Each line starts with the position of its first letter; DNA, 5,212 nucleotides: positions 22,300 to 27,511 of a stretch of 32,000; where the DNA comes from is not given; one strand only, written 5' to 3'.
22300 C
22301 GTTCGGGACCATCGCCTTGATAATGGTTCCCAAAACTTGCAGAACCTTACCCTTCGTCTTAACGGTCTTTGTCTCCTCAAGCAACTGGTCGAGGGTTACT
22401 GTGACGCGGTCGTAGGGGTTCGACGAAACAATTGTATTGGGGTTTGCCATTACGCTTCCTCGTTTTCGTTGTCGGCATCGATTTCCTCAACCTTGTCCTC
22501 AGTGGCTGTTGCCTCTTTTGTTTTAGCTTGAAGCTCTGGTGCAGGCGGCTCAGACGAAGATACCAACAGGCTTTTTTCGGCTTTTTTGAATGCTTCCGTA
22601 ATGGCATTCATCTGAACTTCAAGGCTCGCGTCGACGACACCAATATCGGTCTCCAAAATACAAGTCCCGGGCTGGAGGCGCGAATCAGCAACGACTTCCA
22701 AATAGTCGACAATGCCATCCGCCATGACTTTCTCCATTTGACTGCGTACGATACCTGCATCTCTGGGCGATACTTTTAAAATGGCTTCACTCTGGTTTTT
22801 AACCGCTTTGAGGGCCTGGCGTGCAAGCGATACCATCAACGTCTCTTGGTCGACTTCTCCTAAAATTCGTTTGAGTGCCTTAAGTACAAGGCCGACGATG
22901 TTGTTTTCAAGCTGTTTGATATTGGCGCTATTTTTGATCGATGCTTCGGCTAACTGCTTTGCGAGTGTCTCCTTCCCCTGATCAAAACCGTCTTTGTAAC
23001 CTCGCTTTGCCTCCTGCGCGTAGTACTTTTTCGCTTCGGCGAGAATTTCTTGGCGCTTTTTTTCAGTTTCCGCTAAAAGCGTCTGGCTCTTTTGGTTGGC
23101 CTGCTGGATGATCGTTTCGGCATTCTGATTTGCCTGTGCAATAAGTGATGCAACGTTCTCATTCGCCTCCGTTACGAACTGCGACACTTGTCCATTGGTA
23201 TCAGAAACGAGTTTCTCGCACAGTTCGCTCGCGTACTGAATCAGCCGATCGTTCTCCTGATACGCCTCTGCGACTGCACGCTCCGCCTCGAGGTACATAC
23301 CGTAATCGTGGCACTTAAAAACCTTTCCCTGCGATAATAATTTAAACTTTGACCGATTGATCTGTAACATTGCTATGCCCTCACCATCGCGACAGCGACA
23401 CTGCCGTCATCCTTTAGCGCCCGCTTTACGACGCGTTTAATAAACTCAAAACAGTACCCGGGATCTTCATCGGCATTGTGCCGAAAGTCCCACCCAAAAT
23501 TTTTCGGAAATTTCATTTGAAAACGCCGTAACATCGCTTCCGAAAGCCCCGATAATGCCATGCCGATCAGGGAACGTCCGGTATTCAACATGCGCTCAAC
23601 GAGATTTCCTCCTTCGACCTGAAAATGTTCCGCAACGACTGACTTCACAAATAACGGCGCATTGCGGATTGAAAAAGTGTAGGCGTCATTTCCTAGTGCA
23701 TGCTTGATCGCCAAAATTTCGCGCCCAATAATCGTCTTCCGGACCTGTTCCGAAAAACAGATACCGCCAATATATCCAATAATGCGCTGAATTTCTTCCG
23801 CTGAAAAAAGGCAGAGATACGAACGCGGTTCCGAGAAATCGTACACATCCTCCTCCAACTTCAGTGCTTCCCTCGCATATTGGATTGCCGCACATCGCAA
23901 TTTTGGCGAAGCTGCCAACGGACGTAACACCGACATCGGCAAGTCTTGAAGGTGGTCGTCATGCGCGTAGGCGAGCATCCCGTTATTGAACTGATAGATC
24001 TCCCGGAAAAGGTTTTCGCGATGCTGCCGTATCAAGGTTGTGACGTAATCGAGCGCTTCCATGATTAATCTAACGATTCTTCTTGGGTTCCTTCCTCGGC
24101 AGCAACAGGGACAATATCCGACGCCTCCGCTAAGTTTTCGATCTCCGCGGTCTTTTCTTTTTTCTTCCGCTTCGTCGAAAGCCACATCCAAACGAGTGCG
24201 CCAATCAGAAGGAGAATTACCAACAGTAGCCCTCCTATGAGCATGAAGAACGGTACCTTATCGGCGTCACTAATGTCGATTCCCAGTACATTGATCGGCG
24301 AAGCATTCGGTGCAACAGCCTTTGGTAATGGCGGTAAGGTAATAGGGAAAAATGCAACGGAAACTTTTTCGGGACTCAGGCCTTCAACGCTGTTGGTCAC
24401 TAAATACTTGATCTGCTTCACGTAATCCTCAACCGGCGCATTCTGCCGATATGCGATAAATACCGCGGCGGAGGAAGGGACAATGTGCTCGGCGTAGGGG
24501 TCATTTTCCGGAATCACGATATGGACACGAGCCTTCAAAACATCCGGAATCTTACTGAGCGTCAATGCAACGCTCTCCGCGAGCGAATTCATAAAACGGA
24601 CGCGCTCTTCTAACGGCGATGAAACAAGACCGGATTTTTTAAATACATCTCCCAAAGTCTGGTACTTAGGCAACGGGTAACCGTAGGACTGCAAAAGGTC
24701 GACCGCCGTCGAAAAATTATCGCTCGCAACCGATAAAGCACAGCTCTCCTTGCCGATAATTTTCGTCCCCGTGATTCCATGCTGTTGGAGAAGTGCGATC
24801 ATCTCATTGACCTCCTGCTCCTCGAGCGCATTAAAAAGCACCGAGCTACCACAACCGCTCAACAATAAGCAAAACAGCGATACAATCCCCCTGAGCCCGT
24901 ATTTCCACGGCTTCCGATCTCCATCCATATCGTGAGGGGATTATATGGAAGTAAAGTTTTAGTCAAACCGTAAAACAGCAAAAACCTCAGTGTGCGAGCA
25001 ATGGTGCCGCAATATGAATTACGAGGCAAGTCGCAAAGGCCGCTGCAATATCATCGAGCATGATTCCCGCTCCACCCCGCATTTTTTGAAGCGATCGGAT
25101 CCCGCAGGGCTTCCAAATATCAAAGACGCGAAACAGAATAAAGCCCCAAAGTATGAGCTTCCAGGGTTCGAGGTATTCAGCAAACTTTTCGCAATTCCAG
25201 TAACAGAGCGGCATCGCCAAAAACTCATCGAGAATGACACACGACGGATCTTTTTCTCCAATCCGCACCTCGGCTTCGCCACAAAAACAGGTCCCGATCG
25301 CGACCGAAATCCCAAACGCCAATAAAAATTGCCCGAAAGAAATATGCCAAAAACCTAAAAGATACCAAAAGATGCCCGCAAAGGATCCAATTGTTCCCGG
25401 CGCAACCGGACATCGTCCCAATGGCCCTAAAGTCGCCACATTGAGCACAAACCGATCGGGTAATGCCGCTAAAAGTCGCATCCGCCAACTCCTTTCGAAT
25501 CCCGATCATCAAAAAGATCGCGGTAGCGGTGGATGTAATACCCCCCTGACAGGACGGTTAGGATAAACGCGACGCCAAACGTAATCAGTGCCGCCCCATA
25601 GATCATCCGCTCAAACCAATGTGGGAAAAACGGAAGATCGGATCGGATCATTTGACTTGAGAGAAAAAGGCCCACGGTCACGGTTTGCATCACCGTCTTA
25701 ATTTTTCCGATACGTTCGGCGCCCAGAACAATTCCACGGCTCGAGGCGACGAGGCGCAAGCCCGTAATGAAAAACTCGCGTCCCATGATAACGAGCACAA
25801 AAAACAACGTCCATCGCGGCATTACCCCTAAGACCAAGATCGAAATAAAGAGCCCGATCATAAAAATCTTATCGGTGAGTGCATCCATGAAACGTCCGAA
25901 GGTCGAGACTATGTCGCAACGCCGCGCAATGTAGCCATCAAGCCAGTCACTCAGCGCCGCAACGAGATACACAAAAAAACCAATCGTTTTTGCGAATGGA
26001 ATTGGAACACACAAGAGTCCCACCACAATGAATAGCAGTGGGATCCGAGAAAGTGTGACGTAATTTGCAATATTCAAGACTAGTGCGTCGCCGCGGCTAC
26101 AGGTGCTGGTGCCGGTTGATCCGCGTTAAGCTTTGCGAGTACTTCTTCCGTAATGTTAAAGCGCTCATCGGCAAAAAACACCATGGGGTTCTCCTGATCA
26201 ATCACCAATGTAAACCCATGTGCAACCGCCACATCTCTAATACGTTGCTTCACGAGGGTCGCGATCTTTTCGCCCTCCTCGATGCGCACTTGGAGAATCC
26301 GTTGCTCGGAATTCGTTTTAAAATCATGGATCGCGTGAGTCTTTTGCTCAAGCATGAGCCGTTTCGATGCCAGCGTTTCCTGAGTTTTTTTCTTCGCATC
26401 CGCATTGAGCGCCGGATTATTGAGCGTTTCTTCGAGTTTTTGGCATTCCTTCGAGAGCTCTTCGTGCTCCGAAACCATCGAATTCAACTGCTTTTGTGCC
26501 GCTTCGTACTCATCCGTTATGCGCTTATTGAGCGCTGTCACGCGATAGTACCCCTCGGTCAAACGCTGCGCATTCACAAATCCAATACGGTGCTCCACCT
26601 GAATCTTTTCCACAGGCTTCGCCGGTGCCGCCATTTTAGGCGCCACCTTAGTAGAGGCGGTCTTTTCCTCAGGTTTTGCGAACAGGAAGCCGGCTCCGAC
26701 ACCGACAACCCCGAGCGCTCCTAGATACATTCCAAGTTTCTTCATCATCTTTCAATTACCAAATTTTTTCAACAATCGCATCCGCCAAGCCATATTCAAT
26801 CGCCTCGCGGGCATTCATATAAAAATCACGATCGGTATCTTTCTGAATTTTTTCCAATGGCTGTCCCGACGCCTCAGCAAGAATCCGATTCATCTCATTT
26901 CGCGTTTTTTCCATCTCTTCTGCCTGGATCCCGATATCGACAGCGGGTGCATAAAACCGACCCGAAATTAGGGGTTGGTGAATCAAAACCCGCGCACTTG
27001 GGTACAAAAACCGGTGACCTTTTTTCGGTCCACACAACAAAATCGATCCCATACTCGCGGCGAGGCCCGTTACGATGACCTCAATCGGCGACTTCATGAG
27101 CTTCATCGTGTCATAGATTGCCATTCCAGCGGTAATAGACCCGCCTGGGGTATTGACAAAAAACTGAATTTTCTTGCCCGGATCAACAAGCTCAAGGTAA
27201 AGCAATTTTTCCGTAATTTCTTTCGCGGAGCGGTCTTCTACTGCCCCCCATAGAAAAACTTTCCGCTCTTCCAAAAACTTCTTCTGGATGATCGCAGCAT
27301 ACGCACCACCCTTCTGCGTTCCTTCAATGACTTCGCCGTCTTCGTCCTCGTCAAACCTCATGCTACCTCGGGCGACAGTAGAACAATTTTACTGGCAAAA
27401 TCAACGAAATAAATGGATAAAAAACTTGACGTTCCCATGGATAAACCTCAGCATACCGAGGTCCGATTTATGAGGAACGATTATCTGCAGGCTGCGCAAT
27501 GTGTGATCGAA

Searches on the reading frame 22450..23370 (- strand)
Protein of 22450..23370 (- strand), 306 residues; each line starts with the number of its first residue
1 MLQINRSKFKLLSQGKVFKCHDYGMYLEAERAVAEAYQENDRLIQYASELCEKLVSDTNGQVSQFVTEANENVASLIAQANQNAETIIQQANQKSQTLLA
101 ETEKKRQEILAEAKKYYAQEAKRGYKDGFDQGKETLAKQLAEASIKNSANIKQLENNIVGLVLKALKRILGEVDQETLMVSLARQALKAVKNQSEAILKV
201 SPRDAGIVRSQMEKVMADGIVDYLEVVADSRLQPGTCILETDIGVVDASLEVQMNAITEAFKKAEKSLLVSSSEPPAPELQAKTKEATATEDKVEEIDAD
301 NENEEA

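Call 6: search_protein_families(library=pfam, proteins=[window:22450-23370:-], max_evalue=0.1)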
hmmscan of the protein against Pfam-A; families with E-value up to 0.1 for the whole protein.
window:22450-23370:- (306 aa): 4 families
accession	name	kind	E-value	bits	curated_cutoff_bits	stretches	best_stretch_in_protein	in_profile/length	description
PF06635.17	T3SS_SCTL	-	2.7e-14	53.6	23.3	1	98-265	35-202/206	Type 3 secretion system stator protein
PF02108.21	FliH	-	1.3e-12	48.2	24.1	1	138-256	9-127/128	Flagellar assembly protein FliH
PF06188.17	HrpE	-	0.0013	19.1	23.5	1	77-210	10-147/191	HrpE/YscL/FliH and V-type ATPase subunit E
PF00363.23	Casein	-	0.014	16.2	23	1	78-121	18-62/87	Casein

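Call 7: search_protein_families(library=ncbifam, proteins=[window:22450-23370:-], max_evalue=0.1)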
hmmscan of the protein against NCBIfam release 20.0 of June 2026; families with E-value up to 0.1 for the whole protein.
window:22450-23370:- (306 aa): 15 families
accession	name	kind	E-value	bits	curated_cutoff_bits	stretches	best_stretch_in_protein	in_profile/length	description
NF005392.0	PRK06937.1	equivalog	1.6e-51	174.6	159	2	93-264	30-202/209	HrpE/YscL family type III secretion apparatus protein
TIGR02499.1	HrpE_YscL_not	equivalog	1.8e-39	135.5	78.7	2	84-249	6-166/166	type III secretion system stator protein SctL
NF006574.0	PRK09098.1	subfamily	3.5e-29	102.1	278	1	78-304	35-264/277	HrpE/YscL family type III secretion apparatus protein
NF005198.1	PRK06669.1-3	equivalog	1.3e-27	96.7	200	1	28-264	53-296/299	flagellar assembly protein FliH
TIGR03825.1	FliH_bacil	equivalog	1e-20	74.4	148.9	1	68-263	37-246/255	flagellar assembly protein FliH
NF004968.0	PRK06328.1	equivalog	1.8e-20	73.2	220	1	95-266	31-205/223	HrpE/YscL family type III secretion apparatus protein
NF050102.1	DivIVA_Wag31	equivalog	1.1e-11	45.1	260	1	29-115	125-211/256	DivIVA-like cell division protein Wag31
NF004270.2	PRK05687.2-1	equivalog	3.6e-08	33.3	180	1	76-262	27-223/223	flagellar assembly protein FliH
NF004266.1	PRK05687.1-1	equivalog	4.4e-06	26.3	260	1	78-253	29-217/230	flagellar assembly protein FliH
NF004269.1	PRK05687.1-5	equivalog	4.8e-06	26.4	279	1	133-280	106-245/249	flagellar assembly protein FliH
NF041483.1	growth_prot_Scy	equivalog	0.00033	18.3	1040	1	28-123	269-364/1293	polarized growth protein Scy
NF005196.1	PRK06669.1-1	equivalog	0.0018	17.8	200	0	90-258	105-269/274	flagellar assembly protein FliH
TIGR02926.1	AhaH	equivalog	0.0091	16.2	48.5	1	66-127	4-69/85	ATP synthase archaeal subunit H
NF002170.0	PRK01005.1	equivalog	0.0093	15.7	280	0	77-190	22-139/208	V-type ATP synthase subunit E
NF009925.1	PRK13386.1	equivalog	0.02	14.2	192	0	155-262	116-221/228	flagellar assembly protein FliH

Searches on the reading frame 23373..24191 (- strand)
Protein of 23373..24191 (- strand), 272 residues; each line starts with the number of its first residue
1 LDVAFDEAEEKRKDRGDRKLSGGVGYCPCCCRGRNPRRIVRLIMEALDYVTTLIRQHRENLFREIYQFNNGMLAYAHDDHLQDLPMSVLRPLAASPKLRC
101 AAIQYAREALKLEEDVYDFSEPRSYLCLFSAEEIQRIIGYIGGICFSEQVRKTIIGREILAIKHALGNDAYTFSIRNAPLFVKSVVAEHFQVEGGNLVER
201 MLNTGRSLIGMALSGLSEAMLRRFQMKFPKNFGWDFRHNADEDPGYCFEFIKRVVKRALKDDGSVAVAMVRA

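Call 6: search_protein_families(library=pfam, proteins=[window:23373-24191:-], max_evalue=0.1)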
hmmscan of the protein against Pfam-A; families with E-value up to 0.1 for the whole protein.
window:23373-24191:- (272 aa): 1 family
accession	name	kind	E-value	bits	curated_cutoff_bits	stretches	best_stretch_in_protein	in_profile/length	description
PF06578.17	YscK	-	2.4e-11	43.9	22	1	66-231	5-169/209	YOP proteins translocation protein K (YscK)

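Call 7: search_protein_families(library=ncbifam, proteins=[window:23373-24191:-], max_evalue=0.1)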
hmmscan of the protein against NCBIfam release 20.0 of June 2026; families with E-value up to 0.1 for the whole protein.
window:23373-24191:- (272 aa): 0 families

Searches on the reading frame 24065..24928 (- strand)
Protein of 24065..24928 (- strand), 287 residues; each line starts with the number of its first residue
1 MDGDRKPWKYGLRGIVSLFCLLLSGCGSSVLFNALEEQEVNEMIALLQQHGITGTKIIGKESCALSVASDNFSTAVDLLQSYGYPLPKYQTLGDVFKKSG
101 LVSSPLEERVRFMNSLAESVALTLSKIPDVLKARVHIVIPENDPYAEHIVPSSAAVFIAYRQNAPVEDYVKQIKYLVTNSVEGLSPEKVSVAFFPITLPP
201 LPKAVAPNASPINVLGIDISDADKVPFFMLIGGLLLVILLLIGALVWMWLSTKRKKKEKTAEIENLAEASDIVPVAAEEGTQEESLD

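Call 6: search_protein_families(library=pfam, proteins=[window:24065-24928:-], max_evalue=0.1)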
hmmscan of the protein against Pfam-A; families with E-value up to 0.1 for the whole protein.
window:24065-24928:- (287 aa): 6 families
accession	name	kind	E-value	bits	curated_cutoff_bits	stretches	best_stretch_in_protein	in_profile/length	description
PF01514.23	YscJ_FliF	-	7.6e-25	88.2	24.4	1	29-191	7-169/179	Secretory protein of YscJ/FliF family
PF14316.11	DUF4381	-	0.011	16.5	27.2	1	218-267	5-59/145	Domain of unknown function (DUF4381)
PF05545.16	FixQ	-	0.012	16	29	1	231-263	12-44/49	Cbb3-type cytochrome oxidase component FixQ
PF18895.5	T4SS_pilin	-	0.015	15.8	26.6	0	227-259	15-46/71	Type IV secretion system pilin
PF00558.24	Vpu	-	0.033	14.4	24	1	234-268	10-44/81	Vpu protein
PF06305.16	LapA_dom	-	0.091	13.1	28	0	228-268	26-61/64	Lipopolysaccharide assembly protein A domain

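Call 7: search_protein_families(library=ncbifam, proteins=[window:24065-24928:-], max_evalue=0.1)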
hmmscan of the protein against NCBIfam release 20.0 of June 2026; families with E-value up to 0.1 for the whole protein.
window:24065-24928:- (287 aa): 7 families
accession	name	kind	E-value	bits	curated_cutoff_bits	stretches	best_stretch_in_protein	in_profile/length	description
TIGR02544.1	III_secr_YscJ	equivalog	4.4e-57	192.9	161.95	1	15-195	6-187/193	type III secretion system inner membrane ring lipoprotein SctJ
NF011875.1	PRK15348.1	equivalog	2.5e-27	96.1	260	1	17-203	10-194/249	EscJ/YscJ/HrcJ family type III secretion inner membrane ring protein SsaJ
NF011852.0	PRK15324.1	equivalog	1.3e-19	70.7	261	1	18-192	10-186/252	EscJ/YscJ/HrcJ family type III secretion inner membrane ring protein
TIGR00206.1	fliF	equivalog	5e-08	32.3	129.75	1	29-191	52-212/555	flagellar basal-body MS-ring/collar protein FliF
NF006283.1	PRK08455.1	equivalog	0.006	16.2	187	1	228-274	20-66/182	flagellar basal body-associated protein FliL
TIGR04561.1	membra_charge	hypoth_equivalog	0.033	14.4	30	1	209-267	2-58/82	TIGR04561 family membrane protein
NF045939.1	MHJ_0274_fam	hypoth_equivalog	0.072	12.8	80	0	234-268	7-41/165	MHJ_0274 family protein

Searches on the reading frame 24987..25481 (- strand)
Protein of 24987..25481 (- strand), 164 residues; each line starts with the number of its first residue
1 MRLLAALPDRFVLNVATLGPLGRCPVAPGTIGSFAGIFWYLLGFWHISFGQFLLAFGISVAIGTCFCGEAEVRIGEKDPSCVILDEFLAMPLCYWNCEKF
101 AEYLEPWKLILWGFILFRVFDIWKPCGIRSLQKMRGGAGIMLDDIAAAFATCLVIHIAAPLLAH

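Call 6: search_protein_families(library=pfam, proteins=[window:24987-25481:-], max_evalue=0.1)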
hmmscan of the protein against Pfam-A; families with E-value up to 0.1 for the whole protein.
window:24987-25481:- (164 aa): 1 family
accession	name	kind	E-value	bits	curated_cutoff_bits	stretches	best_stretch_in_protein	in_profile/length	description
PF04608.18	PgpA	-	5.7e-37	127.2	28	1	15-158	2-140/141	Phosphatidylglycerophosphatase A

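Call 7: search_protein_families(library=ncbifam, proteins=[window:24987-25481:-], max_evalue=0.1)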
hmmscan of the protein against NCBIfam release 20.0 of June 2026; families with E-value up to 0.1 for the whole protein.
window:24987-25481:- (164 aa): 2 families
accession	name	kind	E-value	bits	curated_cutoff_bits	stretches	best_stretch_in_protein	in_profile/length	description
NF008288.0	PRK11068.1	equivalog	2e-24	86.4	226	1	21-158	24-156/165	phosphatidylglycerophosphatase A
NF008741.0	PRK11770.1-3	equivalog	0.012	16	140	1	22-64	65-108/133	YccF domain-containing protein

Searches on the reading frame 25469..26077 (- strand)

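Call 6: search_protein_families(library=pfam, proteins=[window:25469-26077:-], max_evalue=0.1)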
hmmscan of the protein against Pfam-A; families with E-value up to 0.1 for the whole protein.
window:25469-26077:- (202 aa): 2 families
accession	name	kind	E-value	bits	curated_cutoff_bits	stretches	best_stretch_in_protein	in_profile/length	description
PF01066.26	CDP-OH_P_transf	-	1.7e-31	110.1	22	1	1-160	1-138/152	CDP-alcohol phosphatidyltransferase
PF11821.13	ActD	-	0.096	12.8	25.7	0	144-181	86-123/170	Alternative complex III, ActD subunit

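Call 7: search_protein_families(library=ncbifam, proteins=[window:25469-26077:-], max_evalue=0.1)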
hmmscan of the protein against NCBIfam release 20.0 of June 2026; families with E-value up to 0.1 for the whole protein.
window:25469-26077:- (202 aa): 10 families
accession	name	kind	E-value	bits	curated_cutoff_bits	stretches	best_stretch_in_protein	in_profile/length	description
TIGR00560.1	pgsA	equivalog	3.9e-37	128.5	109.1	1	1-185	1-176/183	CDP-diacylglycerol--glycerol-3-phosphate 3-phosphatidyltransferase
NF008090.0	PRK10832.1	equivalog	4.3e-15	56.2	304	1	1-140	3-143/182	CDP-diacylglycerol--glycerol-3-phosphate 3-phosphatidyltransferase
NF053678.1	ClpnSynClsA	equivalog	3.3e-14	53.5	240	1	2-186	4-176/180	cardiolipin synthase ClsA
NF040950.1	archin_ph_syn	equivalog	2.2e-08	34.2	180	1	5-122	27-145/191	archaetidylinositol phosphate synthase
TIGR00473.1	pssA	equivalog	1e-07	32.2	107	1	32-109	22-97/153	CDP-diacylglycerol--serine O-phosphatidyltransferase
NF045883.1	PIPSynth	equivalog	1.8e-05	24.5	170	1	31-83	50-102/197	phosphatidylinositol phosphate synthase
NF038086.1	anchor_synt_A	exception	0.00015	21.6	200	1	2-71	8-72/222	protein sorting system archaetidylserine synthase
NF041135.1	IPPtranDIPPsyn_Thcocales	equivalog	0.00015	20.9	580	1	3-96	246-339/419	bifunctional L-myo-inositol-1-phosphate cytidylyltransferase/CDP-L-myo-inositol myo-inositolphosphotransferase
TIGR04217.1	archae_ser_T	exception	0.00018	21.3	200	1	14-90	15-91/221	archaetidylserine synthase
NF052561.1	PIPSynBT1523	equivalog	0.022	14.4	350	1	34-90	64-120/232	hypothetical protein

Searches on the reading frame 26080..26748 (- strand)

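Call 6: search_protein_families(library=pfam, proteins=[window:26080-26748:-], max_evalue=0.1)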
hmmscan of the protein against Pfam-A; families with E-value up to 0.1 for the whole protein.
window:26080-26748:- (222 aa): 8 families
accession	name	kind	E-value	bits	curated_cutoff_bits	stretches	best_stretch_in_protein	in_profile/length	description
PF03938.19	OmpH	-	2.1e-18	67.3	32.4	1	54-207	1-141/141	Outer membrane protein (OmpH-like)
PF06419.17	COG6_N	-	0.00066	20.2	27.4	1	69-145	23-99/114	Conserved oligomeric complex COG6, N-terminal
PF07888.16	CALCOCO1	-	0.015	14.7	36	1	60-175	152-265/496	Calcium binding and coiled-coil domain (CALCOCO1) like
PF06785.16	UPF0242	-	0.032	14.7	33.5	1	47-150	66-169/194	Uncharacterised protein family (UPF0242) N-terminus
PF03961.19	FapA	-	0.06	13.4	31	1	72-171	148-250/272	Flagellar Assembly Protein A beta solenoid domain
PF25762.1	HAUS1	-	0.07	13.4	40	1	59-140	108-189/236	HAUS augmin-like complex subunit 1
PF05163.17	DinB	-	0.077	13.4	23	0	73-164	31-119/165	DinB family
PF08287.16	DASH_Spc19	-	0.083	13.2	26.3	0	75-153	63-139/155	Spc19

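Call 7: search_protein_families(library=ncbifam, proteins=[window:26080-26748:-], max_evalue=0.1)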
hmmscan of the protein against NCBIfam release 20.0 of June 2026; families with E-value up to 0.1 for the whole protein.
window:26080-26748:- (222 aa): 6 families
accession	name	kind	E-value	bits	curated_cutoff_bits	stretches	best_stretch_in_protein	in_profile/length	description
NF008047.0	PRK10780.1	equivalog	2.3e-06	27.7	237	1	49-206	20-163/165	molecular chaperone Skp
NF047980.1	RoaM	exception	0.0022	17.2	400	1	75-172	165-260/356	actin-based motility regulator RoaM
NF000997.0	PRK00106.1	equivalog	0.0085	14.7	937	1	78-176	75-168/535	ribonuclease Y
TIGR04523.1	Mplasa_alph_rch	subfamily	0.014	13.4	270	1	75-149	478-552/745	helix-rich protein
NF041864.1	EpsV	equivalog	0.028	13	800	1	70-160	205-300/484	PCP family exopolysaccharide biosynthesis protein EpsV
NF009640.0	PRK13169.1-1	equivalog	0.089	13.3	134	0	80-143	23-84/105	DNA replication initiation control protein YabA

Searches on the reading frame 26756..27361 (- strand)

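Call 6: search_protein_families(library=pfam, proteins=[window:26756-27361:-], max_evalue=0.1)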
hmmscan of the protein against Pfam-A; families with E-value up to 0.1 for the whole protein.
window:26756-27361:- (201 aa): 3 families
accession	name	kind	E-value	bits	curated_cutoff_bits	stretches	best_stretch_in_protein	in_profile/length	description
PF00574.28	CLP_protease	-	2.8e-64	216.8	20.2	1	21-199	5-181/182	Clp protease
PF25145.1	NfeD1b_N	-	0.025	14.6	40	1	63-107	32-76/189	NfeD1b, N-terminal domain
PF01972.22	SDH_protease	-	0.049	13.1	31.3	1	62-108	91-137/286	ClpP-like SDH-type serine proteinase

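Call 7: search_protein_families(library=ncbifam, proteins=[window:26756-27361:-], max_evalue=0.1)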
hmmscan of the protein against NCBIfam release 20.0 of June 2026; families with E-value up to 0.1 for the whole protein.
window:26756-27361:- (201 aa): 13 families
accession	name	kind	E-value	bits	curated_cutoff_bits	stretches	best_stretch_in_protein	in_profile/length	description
NF009205.0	PRK12553.1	subfamily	3e-69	232.8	228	1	13-199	19-204/211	ATP-dependent Clp protease proteolytic subunit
NF001368.0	PRK00277.1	subfamily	4.4e-64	216.1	249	1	11-199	12-197/203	ATP-dependent Clp protease proteolytic subunit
TIGR00493.1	clpP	equivalog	1.1e-57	195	308.6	1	11-199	7-192/192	ATP-dependent Clp endopeptidase proteolytic subunit ClpP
NF011091.0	PRK14514.1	equivalog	9e-51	172.6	361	1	27-199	49-219/221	ATP-dependent Clp endopeptidase proteolytic subunit ClpP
NF009203.0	PRK12551.1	equivalog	6.3e-50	169.6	359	1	19-199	12-190/196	ATP-dependent Clp protease proteolytic subunit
NF011089.0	PRK14512.1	equivalog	8.3e-45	153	251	1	25-199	21-193/200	ATP-dependent Clp protease proteolytic subunit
NF011090.0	PRK14513.1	equivalog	1.3e-42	146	347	1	11-199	7-192/201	ATP-dependent Clp protease proteolytic subunit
NF009204.0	PRK12552.1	equivalog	8.5e-34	116.9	263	1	47-199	55-214/225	ATP-dependent Clp protease proteolytic subunit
NF045540.1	scaf_prot_MCP1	exception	1.4e-23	83.5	475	1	43-199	14-163/652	ClpP-like prohead protease/major capsid protein fusion protein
NF045542.1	Clp_rel_HeadMat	equivalog_domain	1e-22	80.9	120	1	35-196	3-165/165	head maturation protease, ClpP-related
TIGR00706.1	SppA_dom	equivalog_domain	0.0047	16.6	155.45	1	38-106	8-78/208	signal peptide peptidase SppA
NF047768.1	Clp_like_SDH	equivalog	0.0093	15.4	250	1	56-108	72-124/260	SDH family Clp fold serine proteinase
NF008195.0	PRK10949.1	equivalog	0.012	13.9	746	1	62-105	365-411/618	signal peptide peptidase SppA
